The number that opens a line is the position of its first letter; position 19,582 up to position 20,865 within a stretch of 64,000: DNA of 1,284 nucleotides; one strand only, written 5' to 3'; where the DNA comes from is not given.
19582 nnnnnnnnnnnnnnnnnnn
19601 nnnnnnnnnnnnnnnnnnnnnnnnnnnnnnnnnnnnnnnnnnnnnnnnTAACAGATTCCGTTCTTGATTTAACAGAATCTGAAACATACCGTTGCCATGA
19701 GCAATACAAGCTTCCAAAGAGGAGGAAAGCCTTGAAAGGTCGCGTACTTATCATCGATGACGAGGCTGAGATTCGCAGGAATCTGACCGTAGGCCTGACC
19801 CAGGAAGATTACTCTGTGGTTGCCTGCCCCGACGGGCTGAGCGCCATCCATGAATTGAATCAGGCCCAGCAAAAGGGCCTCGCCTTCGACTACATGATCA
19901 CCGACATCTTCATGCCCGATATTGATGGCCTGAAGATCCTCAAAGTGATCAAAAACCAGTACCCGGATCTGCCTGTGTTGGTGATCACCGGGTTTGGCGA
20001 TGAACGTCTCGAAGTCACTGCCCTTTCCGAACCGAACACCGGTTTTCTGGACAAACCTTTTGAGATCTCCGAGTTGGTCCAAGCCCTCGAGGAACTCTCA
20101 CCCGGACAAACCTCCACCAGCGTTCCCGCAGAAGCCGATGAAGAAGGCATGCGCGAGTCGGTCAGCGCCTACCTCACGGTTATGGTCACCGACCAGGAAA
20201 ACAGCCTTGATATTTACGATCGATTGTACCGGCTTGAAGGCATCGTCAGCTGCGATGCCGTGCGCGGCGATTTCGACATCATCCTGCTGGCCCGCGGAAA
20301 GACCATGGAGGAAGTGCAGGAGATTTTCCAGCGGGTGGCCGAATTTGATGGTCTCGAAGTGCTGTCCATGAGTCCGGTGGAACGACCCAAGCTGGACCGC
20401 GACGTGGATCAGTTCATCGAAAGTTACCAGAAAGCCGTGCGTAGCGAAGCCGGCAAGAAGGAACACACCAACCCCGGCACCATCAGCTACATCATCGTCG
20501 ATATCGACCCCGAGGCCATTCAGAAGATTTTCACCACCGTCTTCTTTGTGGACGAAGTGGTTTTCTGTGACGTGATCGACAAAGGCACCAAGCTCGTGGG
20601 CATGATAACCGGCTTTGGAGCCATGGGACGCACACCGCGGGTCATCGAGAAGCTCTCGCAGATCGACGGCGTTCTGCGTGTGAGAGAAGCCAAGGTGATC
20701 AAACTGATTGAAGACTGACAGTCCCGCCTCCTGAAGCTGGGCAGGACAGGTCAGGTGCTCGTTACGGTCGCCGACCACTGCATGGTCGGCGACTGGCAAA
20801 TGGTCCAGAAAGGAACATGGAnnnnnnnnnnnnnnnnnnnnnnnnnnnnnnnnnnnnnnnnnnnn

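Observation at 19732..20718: Response-regulator receiver fused to two Lrp/AsnC-type RAM (ligand-binding) domains and no DNA-binding domain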

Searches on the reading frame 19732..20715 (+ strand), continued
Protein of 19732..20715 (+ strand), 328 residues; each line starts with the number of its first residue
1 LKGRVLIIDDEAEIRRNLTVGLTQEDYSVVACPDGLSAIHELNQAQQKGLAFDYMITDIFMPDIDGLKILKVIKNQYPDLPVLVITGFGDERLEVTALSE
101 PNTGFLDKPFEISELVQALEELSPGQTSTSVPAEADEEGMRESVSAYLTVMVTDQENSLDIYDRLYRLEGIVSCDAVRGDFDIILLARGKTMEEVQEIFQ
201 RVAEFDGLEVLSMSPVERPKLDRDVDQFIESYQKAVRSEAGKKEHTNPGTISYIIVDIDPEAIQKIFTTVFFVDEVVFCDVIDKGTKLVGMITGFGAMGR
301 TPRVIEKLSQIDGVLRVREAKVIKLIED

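Call 50: fold_search(model_id=the predicted structure, library=pdb)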
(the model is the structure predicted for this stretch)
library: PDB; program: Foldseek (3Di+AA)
matches with E <= 10: 1872; with E <= 0.001: 561
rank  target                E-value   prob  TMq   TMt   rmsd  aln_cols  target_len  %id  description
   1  6rh1_C                9.3e-10  1.00  0.33  0.87   1.4       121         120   29  Revisiting pH-gated conformational switch. Complex HK853-RR468 D53A pH 7 (released 2020-02-19)
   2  6zxm_A                1.2e-09  1.00  0.31  0.34  17.3       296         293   15  Diguanylate cyclase DgcR in complex with c-di-GMP (released 2021-03-31)
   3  4ja2                  1.7e-09  1.00  0.33  0.85   1.9       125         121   31  Structural basis of a rationally rewired protein-protein interface (RR468mutant V13P, L14I, I17M and N21V) (released 2013-09-04)
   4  2a9o                  1.8e-09  1.00  0.33  0.88   1.4       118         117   29  Crystal structures of an activated YycF homologue, the essential response regulator from S.pneumoniae in complex with Be (released 2006-09-26)
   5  5uht_B                1.8e-09  1.00  0.33  0.87   1.7       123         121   30  Structure of the Thermotoga maritima HK853-BeF3-RR468 complex at pH 5.0 (released 2017-12-27)
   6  6ifh                  2.1e-09  1.00  0.34  0.90   1.4       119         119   32  Unphosphorylated Spo0F from Paenisporosarcina sp. TG-14 (released 2019-01-16)
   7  6rh8_C                2.2e-09  1.00  0.32  0.85   1.4       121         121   29  Revisiting pH-gated conformational switch. Complex HK853 mutant H260A -RR468 mutant D53A pH 5.3 (released 2020-02-19)
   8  3gl9_B                2.5e-09  1.00  0.33  0.86   1.8       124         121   31  The structure of a histidine kinase-response regulator complex sheds light into two-component signaling and reveals a  (released 2009-10-27)
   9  8fk2_A                4.0e-09  1.00  0.32  0.85   1.4       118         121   24  The N-terminal VicR from Streptococcus mutans (released 2023-10-25)
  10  3i5a                  4.6e-09  1.00  0.32  0.33  28.3       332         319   17  Crystal structure of full-length WpsR from Pseudomonas syringae (released 2009-08-18)
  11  3dge_C                6.2e-09  1.00  0.33  0.86   2.0       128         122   30  Structure of a histidine kinase-response regulator complex reveals insights into Two-component signaling and a novel c (released 2009-07-07)
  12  1nxp                  7.0e-09  1.00  0.32  0.84   1.9       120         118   31  MicArec pH4.5 (released 2004-02-17)
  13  4jav_D                7.4e-09  1.00  0.33  0.87   1.6       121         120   30  Structural basis of a rationally rewired protein-protein interface (HK853wt and RR468mutant V13P, L14I, I17M and N21V) (released 2013-09-04)
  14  9dvt_R                1.2e-08  1.00  0.32  0.44   2.2       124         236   28  Cryo-EM structure of RpaA bound to PkaiBC DNA and the CTD of the alpha subunit of RNAP from the cyanobacterium Synecho (released 2025-10-15)
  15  1nxx                  1.3e-08  1.00  0.31  0.85   1.7       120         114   30  MicArec pH 5.5 (released 2004-02-17)
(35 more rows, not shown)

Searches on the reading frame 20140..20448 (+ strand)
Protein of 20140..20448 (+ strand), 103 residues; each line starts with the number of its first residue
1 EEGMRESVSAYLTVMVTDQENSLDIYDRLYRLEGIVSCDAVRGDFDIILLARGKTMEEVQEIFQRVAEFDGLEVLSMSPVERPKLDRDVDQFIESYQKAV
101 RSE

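Call 12: search_protein_families(library=pfam, proteins=[window:20140-20448:+], max_evalue=10)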
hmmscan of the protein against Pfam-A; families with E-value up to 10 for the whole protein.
seq(103 aa): 3 families
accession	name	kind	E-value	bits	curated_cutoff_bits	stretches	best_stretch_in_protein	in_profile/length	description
PF01037.27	AsnC_trans_reg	-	1.3e-07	31.8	25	1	21-76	10-66/73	Lrp/AsnC ligand binding domain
PF03927.19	NapD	-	0.15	12.7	28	0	17-41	46-70/76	NapD protein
PF04359.20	DUF493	-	0.17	13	24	1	8-35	53-80/84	Protein of unknown function (DUF493)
